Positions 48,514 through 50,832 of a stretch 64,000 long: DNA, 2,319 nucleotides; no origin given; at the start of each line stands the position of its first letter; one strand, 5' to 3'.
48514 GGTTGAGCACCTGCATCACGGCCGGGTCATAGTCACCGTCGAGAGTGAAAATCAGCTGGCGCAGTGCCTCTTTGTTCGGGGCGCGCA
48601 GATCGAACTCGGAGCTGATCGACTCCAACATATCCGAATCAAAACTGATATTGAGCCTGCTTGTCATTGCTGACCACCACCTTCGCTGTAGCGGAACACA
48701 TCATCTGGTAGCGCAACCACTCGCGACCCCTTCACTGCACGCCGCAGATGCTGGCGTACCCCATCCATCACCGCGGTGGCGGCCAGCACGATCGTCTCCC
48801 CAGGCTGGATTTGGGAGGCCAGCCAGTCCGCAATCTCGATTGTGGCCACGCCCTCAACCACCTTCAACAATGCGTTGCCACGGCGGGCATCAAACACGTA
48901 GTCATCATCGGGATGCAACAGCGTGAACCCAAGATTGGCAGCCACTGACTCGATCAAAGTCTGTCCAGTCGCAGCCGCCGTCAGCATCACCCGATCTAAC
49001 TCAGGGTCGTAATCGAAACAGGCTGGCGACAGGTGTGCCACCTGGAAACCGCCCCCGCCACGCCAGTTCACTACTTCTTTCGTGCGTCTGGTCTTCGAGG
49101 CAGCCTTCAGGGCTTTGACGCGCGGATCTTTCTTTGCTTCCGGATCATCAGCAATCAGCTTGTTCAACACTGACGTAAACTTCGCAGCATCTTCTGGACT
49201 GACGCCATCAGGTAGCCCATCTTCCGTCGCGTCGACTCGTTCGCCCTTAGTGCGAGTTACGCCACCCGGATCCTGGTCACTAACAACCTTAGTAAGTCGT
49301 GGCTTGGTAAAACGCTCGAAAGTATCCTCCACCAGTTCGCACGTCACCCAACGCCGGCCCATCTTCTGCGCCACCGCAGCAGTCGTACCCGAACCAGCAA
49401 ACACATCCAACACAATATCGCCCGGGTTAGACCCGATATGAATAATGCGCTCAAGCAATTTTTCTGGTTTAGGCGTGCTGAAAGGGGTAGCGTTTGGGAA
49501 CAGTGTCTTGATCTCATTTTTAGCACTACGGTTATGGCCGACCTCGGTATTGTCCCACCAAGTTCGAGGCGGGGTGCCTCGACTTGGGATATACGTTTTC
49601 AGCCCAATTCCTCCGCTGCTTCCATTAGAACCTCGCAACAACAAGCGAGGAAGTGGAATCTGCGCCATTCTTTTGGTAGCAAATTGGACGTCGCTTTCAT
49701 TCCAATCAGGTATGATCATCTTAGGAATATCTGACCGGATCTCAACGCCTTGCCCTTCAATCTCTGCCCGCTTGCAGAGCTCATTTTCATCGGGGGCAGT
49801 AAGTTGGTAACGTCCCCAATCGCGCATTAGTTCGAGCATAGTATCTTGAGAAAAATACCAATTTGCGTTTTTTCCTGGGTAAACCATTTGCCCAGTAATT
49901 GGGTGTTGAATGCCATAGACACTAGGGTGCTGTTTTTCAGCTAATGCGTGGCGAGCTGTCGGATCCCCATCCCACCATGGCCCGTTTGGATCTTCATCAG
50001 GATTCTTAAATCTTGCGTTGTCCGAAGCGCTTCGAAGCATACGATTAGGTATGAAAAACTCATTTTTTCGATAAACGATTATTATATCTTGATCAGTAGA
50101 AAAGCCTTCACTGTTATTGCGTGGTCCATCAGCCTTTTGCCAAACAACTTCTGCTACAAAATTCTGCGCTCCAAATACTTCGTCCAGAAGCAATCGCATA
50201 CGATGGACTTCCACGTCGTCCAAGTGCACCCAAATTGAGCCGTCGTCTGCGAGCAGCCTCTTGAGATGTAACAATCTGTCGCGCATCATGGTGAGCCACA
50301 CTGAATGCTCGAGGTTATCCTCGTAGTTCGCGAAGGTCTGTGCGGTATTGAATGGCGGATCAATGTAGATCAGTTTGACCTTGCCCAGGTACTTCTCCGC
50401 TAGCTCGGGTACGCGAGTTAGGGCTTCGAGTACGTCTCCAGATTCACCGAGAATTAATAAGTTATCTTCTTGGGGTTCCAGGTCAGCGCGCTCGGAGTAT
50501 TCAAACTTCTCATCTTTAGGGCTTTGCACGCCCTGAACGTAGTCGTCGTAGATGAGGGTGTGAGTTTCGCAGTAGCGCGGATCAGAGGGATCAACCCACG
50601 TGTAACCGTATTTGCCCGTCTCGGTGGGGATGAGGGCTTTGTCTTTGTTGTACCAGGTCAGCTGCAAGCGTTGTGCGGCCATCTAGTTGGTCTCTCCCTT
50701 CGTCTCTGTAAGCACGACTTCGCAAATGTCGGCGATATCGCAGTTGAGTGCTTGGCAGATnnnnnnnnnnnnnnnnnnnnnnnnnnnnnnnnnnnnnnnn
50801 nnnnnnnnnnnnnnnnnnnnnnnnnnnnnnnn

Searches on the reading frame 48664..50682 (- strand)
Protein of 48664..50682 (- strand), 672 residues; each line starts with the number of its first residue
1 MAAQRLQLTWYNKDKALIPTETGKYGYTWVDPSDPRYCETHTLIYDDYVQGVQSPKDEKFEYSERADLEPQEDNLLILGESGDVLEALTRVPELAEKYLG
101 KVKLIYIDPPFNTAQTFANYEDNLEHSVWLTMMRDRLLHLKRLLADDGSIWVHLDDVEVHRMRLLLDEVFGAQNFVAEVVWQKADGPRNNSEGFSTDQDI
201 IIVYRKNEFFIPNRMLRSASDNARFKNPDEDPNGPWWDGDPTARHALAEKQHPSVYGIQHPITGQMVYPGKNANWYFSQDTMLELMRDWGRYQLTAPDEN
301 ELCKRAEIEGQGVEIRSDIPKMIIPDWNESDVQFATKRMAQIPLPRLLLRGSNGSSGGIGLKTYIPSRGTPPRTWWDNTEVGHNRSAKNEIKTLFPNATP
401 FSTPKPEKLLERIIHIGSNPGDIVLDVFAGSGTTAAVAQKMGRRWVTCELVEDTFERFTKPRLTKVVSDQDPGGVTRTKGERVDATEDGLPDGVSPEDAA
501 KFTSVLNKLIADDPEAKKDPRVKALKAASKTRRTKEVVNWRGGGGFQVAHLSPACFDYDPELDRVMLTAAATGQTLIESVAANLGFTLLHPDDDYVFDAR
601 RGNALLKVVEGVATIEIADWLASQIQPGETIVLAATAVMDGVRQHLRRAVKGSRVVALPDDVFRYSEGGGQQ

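Call 3: search_protein_families(library=pfam, proteins=[window:48664-50682:-], max_evalue=0.01)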
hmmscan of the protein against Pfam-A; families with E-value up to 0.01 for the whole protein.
window:48664-50682:- (672 aa): 2 families
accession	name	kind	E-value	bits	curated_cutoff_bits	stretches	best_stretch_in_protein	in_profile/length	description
PF01555.25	N6_N4_Mtase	-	1.5e-45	156.3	26.7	1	102-455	1-216/221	DNA methylase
PF03602.21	Cons_hypoth95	-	0.0018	18.4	24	0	100-131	112-143/182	Conserved hypothetical protein 95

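Call 4: search_protein_families(library=padloc, proteins=[window:48664-50682:-], max_evalue=0.01)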
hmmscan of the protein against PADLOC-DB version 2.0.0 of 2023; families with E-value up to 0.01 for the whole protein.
window:48664-50682:- (672 aa): 61 families (the best 25 are shown)
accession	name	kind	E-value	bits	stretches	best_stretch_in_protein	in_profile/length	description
PDLC03636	MTase_III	-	2.9e-192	638.5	1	1-656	2-540/575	Type III methyltransferase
PDLC03644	MTase_III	-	3e-82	275.1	2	69-288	34-269/542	Type III methyltransferase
PDLC03634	MTase_III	-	1.3e-63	213.9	2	126-453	170-447/621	Type III methyltransferase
PDLC03635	MTase_III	-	1.4e-56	190.6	1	70-475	215-583/708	Type III methyltransferase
PDLC03641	MTase_III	-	8.6e-50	167.9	3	125-292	180-342/657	Type III methyltransferase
PDLC03638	MTase_III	-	2.9e-49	166.1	1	93-477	394-690/816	Type III methyltransferase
PDLC03637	MTase_III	-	8.3e-45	151.4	2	82-288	127-341/513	Type III methyltransferase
PDLC03354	MTase_II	-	5.8e-41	138.9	2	72-226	54-226/425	Type II methyltransferase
PDLC03640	MTase_III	-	2e-40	136.8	3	120-204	106-196/654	Type III methyltransferase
PDLC03300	MTase_II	-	3.5e-37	126.1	2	118-207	77-163/302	Type II methyltransferase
PDLC03339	MTase_II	-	2e-30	103.9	2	93-214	14-144/399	Type II methyltransferase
PDLC03633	MTase_III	-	1.5e-28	97.9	2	397-455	288-346/616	Type III methyltransferase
PDLC03642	MTase_III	-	1.7e-28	97.6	2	80-261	86-266/528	Type III methyltransferase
PDLC03643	MTase_III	-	2.3e-27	94.2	2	133-283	1-145/465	Type III methyltransferase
PDLC03371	MTase_II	-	3.8e-26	90.2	2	401-465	191-254/260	Type II methyltransferase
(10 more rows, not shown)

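Call 83: search_protein_families(library=ncbifam, proteins=[window:48664-50682:-], max_evalue=0.001)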
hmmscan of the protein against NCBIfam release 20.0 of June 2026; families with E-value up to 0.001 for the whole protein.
window:48664-50682:- (672 aa): 3 families
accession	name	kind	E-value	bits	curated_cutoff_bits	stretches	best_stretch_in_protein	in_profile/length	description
NF008572.0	PRK11524.1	equivalog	1.2e-20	73.8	292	2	368-453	163-247/294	adenine-specific DNA-methyltransferase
NF050803.1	DnaMtaseCcrMCaul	equivalog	1.9e-19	69.8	830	1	401-470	186-254/350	adenine-specific DNA-methyltransferase CcrM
NF010253.0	PRK13699.1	subfamily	2.9e-08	33.7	244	1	401-466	144-208/226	DNA methyltransferase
